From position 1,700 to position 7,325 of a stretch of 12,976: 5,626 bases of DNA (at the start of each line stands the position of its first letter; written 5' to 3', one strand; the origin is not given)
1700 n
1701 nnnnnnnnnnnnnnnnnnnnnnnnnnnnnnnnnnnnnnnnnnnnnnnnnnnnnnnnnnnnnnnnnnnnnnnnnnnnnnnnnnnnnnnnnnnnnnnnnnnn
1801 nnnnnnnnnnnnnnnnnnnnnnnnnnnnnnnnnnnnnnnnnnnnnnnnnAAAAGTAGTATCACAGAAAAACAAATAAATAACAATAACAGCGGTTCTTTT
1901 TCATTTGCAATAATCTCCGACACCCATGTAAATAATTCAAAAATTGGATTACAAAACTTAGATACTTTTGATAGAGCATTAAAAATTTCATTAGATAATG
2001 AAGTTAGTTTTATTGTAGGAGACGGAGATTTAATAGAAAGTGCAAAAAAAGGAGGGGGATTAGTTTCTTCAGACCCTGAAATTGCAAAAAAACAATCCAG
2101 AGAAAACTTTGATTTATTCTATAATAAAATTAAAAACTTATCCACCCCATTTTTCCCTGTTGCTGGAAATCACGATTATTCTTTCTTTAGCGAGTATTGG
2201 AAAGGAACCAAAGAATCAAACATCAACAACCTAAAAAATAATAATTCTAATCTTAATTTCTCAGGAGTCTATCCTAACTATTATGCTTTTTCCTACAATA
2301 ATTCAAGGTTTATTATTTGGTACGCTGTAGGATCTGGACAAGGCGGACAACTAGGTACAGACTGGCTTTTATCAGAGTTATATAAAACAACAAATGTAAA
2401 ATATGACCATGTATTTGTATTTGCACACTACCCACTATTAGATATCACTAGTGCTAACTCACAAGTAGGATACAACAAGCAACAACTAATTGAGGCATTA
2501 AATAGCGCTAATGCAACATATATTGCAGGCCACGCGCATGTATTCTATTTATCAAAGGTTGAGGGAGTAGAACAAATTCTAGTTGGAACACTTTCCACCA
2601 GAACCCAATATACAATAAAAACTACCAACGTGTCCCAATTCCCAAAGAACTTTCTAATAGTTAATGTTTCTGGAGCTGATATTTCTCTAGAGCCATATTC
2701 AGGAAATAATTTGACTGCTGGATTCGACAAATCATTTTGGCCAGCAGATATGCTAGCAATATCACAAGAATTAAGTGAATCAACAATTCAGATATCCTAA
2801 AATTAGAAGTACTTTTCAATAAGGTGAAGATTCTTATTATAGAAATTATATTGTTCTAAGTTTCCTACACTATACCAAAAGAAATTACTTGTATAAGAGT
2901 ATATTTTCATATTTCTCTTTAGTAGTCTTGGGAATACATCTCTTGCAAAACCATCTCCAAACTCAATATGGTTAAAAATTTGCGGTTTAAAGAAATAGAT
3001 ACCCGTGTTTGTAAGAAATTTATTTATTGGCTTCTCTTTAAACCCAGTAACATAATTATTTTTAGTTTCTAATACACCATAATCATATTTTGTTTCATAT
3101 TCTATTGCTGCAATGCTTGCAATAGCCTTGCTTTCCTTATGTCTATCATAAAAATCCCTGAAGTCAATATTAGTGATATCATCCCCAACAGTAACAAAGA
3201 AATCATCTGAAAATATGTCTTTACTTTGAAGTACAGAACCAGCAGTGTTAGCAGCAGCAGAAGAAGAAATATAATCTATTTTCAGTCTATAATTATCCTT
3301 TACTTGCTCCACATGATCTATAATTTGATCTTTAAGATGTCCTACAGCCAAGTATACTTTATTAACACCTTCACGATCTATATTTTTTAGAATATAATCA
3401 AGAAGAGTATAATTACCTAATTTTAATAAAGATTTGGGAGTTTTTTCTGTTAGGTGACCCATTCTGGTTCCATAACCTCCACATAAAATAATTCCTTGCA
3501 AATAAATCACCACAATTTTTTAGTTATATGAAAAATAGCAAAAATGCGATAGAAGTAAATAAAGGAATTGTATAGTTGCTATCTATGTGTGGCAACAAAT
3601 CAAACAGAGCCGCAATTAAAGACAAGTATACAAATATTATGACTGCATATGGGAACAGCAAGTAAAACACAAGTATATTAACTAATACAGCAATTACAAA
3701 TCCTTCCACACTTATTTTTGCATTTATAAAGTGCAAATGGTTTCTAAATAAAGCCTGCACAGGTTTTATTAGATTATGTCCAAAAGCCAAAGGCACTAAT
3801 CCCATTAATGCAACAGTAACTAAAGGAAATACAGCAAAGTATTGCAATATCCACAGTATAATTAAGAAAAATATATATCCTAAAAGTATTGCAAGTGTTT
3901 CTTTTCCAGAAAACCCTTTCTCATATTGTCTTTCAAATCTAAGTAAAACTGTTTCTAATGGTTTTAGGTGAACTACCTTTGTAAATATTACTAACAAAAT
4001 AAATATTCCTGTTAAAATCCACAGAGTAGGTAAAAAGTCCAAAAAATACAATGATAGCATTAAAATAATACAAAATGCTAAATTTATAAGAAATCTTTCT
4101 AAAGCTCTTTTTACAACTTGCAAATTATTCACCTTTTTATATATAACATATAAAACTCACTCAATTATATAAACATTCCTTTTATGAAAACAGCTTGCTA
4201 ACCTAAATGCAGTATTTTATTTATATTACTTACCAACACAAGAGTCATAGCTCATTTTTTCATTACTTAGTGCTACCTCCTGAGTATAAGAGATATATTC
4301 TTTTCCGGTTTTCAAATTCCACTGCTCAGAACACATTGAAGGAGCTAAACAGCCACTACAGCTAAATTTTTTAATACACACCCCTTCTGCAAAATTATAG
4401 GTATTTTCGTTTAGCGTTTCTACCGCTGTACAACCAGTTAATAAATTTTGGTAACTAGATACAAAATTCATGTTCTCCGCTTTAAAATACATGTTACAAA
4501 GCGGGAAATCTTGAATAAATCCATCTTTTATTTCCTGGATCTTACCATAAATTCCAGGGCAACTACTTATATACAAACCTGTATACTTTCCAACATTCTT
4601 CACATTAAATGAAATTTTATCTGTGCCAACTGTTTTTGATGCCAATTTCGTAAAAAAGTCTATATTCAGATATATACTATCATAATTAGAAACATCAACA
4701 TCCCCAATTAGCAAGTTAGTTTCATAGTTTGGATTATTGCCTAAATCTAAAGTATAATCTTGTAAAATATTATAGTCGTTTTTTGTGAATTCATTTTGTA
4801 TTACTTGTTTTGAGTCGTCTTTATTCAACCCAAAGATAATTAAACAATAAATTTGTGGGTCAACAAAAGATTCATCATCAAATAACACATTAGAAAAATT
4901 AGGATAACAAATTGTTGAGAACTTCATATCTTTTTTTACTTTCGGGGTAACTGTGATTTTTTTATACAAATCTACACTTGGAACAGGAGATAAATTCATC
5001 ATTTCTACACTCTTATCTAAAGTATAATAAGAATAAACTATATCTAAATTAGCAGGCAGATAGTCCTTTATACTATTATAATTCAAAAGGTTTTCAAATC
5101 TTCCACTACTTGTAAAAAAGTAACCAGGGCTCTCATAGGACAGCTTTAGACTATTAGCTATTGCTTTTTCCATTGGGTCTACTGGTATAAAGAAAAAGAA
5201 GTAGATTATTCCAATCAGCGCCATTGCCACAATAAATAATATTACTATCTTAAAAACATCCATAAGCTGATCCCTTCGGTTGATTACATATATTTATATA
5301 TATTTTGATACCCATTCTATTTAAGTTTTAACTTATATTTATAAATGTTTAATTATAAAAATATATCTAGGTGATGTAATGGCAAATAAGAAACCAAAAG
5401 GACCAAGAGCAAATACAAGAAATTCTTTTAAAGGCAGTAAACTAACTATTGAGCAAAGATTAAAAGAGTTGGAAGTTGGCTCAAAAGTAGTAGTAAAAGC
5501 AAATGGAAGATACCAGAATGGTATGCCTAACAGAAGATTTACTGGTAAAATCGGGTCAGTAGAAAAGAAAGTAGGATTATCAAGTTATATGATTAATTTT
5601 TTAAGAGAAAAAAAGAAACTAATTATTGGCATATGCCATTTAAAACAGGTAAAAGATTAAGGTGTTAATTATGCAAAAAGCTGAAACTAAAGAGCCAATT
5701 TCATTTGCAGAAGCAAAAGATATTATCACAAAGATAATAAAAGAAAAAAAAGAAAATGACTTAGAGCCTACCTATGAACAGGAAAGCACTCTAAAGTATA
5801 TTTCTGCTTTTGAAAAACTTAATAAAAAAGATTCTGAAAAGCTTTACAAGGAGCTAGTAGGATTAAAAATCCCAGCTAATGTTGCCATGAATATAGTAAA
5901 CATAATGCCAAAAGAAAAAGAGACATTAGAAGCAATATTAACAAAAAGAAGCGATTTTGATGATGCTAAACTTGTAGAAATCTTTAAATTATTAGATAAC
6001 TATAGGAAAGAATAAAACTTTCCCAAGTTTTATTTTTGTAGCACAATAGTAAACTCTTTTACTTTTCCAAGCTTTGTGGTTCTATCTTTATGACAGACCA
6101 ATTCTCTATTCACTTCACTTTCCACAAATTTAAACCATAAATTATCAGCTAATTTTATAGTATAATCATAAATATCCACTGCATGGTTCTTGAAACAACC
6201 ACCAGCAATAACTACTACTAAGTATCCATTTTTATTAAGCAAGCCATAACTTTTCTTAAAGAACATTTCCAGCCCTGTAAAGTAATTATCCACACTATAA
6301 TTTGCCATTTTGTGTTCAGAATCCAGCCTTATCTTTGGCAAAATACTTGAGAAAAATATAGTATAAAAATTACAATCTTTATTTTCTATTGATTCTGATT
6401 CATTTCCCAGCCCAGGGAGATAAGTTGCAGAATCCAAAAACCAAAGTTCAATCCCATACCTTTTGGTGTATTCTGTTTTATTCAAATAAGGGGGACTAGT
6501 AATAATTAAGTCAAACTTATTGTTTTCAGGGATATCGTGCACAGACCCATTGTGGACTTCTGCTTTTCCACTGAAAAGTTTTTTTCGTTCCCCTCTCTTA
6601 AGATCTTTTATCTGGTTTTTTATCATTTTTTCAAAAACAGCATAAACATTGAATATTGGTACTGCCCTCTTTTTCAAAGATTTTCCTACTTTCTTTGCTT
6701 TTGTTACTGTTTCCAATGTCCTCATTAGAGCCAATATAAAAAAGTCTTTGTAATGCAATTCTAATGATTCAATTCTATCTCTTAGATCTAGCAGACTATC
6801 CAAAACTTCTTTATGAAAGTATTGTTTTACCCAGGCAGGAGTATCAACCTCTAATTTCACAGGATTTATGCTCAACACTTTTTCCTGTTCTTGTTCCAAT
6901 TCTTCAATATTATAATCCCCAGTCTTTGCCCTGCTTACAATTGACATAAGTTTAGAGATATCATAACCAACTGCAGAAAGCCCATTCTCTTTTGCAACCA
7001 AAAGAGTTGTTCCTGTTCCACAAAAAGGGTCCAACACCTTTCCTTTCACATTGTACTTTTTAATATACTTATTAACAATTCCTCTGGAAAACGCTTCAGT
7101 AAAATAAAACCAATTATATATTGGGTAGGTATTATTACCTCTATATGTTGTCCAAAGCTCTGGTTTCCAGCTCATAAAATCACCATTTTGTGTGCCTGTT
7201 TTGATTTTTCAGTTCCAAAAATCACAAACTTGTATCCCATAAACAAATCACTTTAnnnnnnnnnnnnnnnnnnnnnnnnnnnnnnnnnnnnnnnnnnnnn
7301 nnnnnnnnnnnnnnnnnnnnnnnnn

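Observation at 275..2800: Secreted three-in-one phosphoesterase: PTP-like, NAGPA-like phosphodiester glycosidase and metallophosphoesterase on one polypeptide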

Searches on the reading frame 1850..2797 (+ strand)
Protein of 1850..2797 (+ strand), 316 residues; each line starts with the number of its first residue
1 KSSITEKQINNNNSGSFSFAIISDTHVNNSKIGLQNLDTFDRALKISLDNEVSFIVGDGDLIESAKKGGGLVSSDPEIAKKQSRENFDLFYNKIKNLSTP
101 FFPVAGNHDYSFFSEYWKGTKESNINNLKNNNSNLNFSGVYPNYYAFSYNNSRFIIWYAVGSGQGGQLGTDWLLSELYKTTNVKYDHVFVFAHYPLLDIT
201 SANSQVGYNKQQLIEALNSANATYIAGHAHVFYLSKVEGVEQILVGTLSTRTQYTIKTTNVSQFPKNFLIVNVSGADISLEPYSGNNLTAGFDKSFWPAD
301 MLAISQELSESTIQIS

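Call 51: search_solved_structures(query=A4, max_evalue=0.01, show_alignments=2)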
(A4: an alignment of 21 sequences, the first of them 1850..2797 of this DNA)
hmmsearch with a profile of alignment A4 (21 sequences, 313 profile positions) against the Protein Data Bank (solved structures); distinct sequences matched with E-value up to 0.01: 58.
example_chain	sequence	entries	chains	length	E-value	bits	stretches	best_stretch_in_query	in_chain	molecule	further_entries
6gja_A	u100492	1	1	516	2e-25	92.8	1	30-237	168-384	Purple acid phosphatase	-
6git_A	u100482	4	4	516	2e-25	92.8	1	30-237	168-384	Purple acid phosphatase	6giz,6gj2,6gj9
1qhw_A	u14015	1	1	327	2.4e-22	82.7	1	8-283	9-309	PROTEIN (PURPLE ACID PHOSPHATASE)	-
1war_A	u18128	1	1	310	1.6e-21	80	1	40-286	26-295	HUMAN PURPLE ACID PHOSPHATASE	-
2bq8_X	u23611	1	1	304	1.8e-21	79.8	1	42-286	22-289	TARTRATE-RESISTANT ACID PHOSPHATASE TYPE 5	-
1qfc_A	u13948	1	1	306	3.7e-21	78.8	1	26-283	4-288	PROTEIN (PURPLE ACID PHOSPHATASE)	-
1ute_A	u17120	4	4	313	5.5e-21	78.2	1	42-305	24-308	PROTEIN (II PURPLE ACID PHOSPHATASE) | Tartrate-resistant acid phosphatase type 5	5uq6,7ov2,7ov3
7ov8_A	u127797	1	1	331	8.3e-21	77.6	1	20-283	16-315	Tartrate-resistant acid phosphatase type 5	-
2qfp_A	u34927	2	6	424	1.6e-20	76.7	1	56-238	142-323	Purple acid phosphatase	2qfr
4dhl_A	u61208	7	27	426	1.6e-20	76.6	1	56-238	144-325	Purple acid phosphatase | Fe(3+)-Zn(2+) purple acid phosphatase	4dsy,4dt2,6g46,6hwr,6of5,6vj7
8brn_A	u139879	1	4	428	1.7e-20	76.6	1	56-238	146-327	Fe(3+)-Zn(2+) purple acid phosphatase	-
6hwr_D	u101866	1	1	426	1.8e-20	76.5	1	56-238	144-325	Fe(3+)-Zn(2+) purple acid phosphatase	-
6ofd_A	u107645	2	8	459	1.9e-20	76.4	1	56-238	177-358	Fe(3+)-Zn(2+) purple acid phosphatase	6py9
1kbp_A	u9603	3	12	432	2e-20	76.4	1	56-238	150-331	PURPLE ACID PHOSPHATASE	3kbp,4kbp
1xzw_A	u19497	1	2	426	8.5e-15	57.9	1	58-237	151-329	purple acid phosphatase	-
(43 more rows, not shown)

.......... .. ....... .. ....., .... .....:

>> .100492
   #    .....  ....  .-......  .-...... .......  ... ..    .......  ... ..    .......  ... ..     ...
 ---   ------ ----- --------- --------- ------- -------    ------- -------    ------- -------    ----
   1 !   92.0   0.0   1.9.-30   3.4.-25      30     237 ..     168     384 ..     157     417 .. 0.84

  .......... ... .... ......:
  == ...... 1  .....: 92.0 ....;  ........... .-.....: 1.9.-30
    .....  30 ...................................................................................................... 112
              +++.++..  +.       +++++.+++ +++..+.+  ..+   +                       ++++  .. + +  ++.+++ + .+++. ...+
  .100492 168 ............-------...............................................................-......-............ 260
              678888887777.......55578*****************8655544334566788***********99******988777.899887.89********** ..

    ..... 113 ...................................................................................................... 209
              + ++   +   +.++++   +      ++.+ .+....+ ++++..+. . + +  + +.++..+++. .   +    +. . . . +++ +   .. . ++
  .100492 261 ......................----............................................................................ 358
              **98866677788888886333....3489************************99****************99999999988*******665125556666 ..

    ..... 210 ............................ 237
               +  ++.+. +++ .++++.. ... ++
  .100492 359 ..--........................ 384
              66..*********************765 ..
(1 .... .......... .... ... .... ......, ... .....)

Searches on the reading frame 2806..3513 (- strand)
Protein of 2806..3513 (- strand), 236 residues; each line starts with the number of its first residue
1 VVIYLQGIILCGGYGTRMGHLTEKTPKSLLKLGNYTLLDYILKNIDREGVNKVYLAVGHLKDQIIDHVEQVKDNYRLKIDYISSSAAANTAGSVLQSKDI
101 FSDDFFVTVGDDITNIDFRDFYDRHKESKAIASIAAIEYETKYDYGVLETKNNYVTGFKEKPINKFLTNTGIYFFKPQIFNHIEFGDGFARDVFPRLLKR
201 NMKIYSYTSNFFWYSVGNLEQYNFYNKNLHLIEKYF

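Call 5: search_protein_families(library=pfam, proteins=[window:2806-3513:-], max_evalue=0.01)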
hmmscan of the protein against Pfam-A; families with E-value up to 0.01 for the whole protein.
window:2806-3513:- (236 aa): 2 families
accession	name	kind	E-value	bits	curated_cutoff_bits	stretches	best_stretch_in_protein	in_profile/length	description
PF00483.29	NTP_transferase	-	7.4e-33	114.6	21.2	1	7-225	2-238/245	Nucleotidyl transferase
PF12804.13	NTP_transf_3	-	2.4e-08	34.8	27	1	7-71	1-58/160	MobA-like NTP transferase domain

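Call 73: search_protein_families(library=ncbifam, proteins=[window:2806-3513:-], max_evalue=0.01)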
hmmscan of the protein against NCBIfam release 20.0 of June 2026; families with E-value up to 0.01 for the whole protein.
window:2806-3513:- (236 aa): 35 families (the best 25 are shown)
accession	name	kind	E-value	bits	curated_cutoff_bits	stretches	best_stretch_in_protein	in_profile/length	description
TIGR03992.1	Arch_glmU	subfamily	1.7e-31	109.5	292.1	1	6-185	2-178/393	bifunctional sugar-1-phosphate nucleotidylyltransferase/acetyltransferase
NF052502.1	man1P_GTase_Rv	exception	1.2e-26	93.4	440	1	7-222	3-223/352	mannose-1-phosphate guanylyltransferase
NF041313.1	UDPGP_AglF_Halo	equivalog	5.5e-25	88.2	400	1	6-183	2-182/234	UTP--glucose-1-phosphate uridylyltransferase AglF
TIGR01208.1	rmlA_long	equivalog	3e-24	85.6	320.25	1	7-189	2-188/353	glucose-1-phosphate thymidylyltransferase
NF049965.1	GlMnHpPGnyltfHddC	equivalog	5.7e-23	81.7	300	1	6-223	2-215/221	D-glycero-D-manno-heptose 1-phosphate guanosyltransferase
NF045761.1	NAMPUrTaseMurU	equivalog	4.9e-22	78.9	250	1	7-222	3-220/226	N-acetylmuramate alpha-1-phosphate uridylyltransferase MurU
TIGR02091.1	glgC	equivalog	1.3e-21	77.1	424.9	1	7-234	3-262/364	glucose-1-phosphate adenylyltransferase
TIGR02623.1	G1P_cyt_trans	equivalog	1.2e-20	74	300.25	2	77-222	93-238/255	glucose-1-phosphate cytidylyltransferase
NF003670.0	PRK05293.1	equivalog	4.1e-20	72.1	470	1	7-233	7-260/382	glucose-1-phosphate adenylyltransferase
NF002772.0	PRK02862.1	equivalog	9.4e-16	57.5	537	2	7-168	6-185/429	glucose-1-phosphate adenylyltransferase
NF002023.0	PRK00844.1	subfamily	4.5e-14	52.1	458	1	7-165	9-184/408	glucose-1-phosphate adenylyltransferase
NF001947.0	PRK00725.1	subfamily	5.7e-13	48.4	470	1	8-232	20-288/426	glucose-1-phosphate adenylyltransferase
NF041173.1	Sug_nt_acttase_Thmprot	equivalog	6.2e-13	48.5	600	1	6-184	2-177/405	bifunctional sugar-1-phosphate nucleotidylyltransferase/acetyltransferase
NF045697.1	MurNAcPUrMurU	equivalog_domain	2e-12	47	370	1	8-177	1-160/229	N-acetylmuramate alpha-1-phosphate uridylyltransferase MurU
TIGR01099.1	galU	equivalog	1.7e-11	44.2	326.8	2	8-70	5-67/261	UTP--glucose-1-phosphate uridylyltransferase GalU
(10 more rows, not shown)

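Call 74: search_solved_structures(query=window:2806-3513:-, max_evalue=0.00001)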
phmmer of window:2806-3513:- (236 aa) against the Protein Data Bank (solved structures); distinct sequences matched with E-value up to 0.00001: 28.
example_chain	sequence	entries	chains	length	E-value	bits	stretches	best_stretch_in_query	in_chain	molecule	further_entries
7d72_K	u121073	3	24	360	4.1e-19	72.4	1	6-220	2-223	Mannose-1-phosphate guanyltransferase beta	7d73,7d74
8x7s_B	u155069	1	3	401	4.2e-19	72.4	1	4-222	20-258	UTP--glucose-1-phosphate uridylyltransferase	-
7x8j_A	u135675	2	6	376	3.2e-18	69.5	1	5-222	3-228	Mannose-1-phosphate guanylyltransferase 1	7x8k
8yre_D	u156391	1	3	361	4e-18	69.2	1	6-222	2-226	Mannose-1-phosphate guanylyltransferase 1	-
7whr_B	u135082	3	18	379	2e-17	66.9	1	6-222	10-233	Nucleotidyl transferase family protein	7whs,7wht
6i3m_G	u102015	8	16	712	5.3e-13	52.4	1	5-127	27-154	Translation initiation factor eIF-2B subunit epsilon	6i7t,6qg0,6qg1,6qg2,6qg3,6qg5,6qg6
6jq8_A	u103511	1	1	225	5.5e-13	52.4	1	8-197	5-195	Putative 6-deoxy-D-mannoheptose pathway protein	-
9xuk_B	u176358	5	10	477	1.2e-12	51.3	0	7-90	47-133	Glucose-1-phosphate adenylyltransferase large subunit 1, chloroplastic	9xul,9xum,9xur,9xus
5xhw_A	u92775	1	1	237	1.3e-12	51.1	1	8-197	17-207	Putative 6-deoxy-D-mannoheptose pathway protein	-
1yp2_A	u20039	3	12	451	3.4e-12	49.8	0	6-57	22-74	Glucose-1-phosphate adenylyltransferase small subunit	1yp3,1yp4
9xuk_A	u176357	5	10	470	1.4e-11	47.8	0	6-57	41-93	Glucose-1-phosphate adenylyltransferase small subunit, chloroplastic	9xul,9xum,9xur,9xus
3hl3_A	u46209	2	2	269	1.6e-11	47.6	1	5-210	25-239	Glucose-1-phosphate thymidylyltransferase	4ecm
1jyk_A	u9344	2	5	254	4.9e-10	42.7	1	4-110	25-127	CTP:phosphocholine Cytidylyltransferase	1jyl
4y7t_A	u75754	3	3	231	1.4e-09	41.3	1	6-221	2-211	Nucleotidyl transferase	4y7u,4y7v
1tzf_A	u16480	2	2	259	2.2e-09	40.6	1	6-219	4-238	Glucose-1-phosphate cytidylyltransferase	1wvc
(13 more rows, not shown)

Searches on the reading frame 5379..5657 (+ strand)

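Call 5: search_protein_families(library=pfam, proteins=[window:5379-5657:+], max_evalue=0.01)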
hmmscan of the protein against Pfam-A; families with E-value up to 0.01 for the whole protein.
window:5379-5657:+ (93 aa): 1 family
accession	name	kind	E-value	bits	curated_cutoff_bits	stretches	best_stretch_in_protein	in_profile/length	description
PF01157.24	Ribosomal_L21e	-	9.5e-14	51.5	27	1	4-92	2-100/101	Ribosomal protein L21e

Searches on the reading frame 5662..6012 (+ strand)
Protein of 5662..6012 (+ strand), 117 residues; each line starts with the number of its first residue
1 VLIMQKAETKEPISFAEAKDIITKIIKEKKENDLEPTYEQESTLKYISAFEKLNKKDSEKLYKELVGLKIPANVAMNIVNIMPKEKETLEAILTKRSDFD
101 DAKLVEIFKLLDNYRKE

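Call 5: search_protein_families(library=pfam, proteins=[window:5662-6012:+], max_evalue=0.01)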
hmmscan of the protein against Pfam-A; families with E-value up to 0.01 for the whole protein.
window:5662-6012:+ (117 aa): 1 family
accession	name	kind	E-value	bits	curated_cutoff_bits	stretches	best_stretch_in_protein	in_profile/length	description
PF03874.21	RNA_pol_Rpb4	-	1.9e-07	31.8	25.6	1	13-115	2-116/116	RNA polymerase Rpb4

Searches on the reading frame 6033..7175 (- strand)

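Call 5: search_protein_families(library=pfam, proteins=[window:6033-7175:-], max_evalue=0.01)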
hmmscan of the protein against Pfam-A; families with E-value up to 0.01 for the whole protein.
window:6033-7175:- (381 aa): 10 families
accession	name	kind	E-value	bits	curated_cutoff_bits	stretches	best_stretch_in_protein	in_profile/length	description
PF01555.25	N6_N4_Mtase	-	1.5e-14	55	26.7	2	18-75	159-213/221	DNA methylase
PF01170.24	UPF0020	-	6.9e-07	29.6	22.3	0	196-239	96-140/197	RMKL-like, methyltransferase domain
PF07669.17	Eco57I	-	7.7e-07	29.8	25.3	1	181-329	39-140/171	Eco57I restriction-modification methylase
PF13847.12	Methyltransf_31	-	5e-06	26.7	27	0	45-99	5-62/145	Methyltransferase domain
PF13649.12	Methyltransf_25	-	2.6e-05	25.2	27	0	47-103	1-58/97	Methyltransferase domain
PF08241.18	Methyltransf_11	-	0.001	20.1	21.2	0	49-90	2-43/95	Methyltransferase domain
PF05175.20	MTS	-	0.0012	19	23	0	202-239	81-117/170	Methyltransferase small domain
PF13489.12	Methyltransf_23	-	0.0013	18.9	27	1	34-78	13-57/164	Methyltransferase domain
PF02086.21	MethyltransfD12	-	0.0016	18.6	22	1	44-239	21-197/253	D12 class N6 adenine-specific DNA methyltransferase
PF08242.18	Methyltransf_12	-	0.0071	17.5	30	0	52-101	5-56/98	Methyltransferase domain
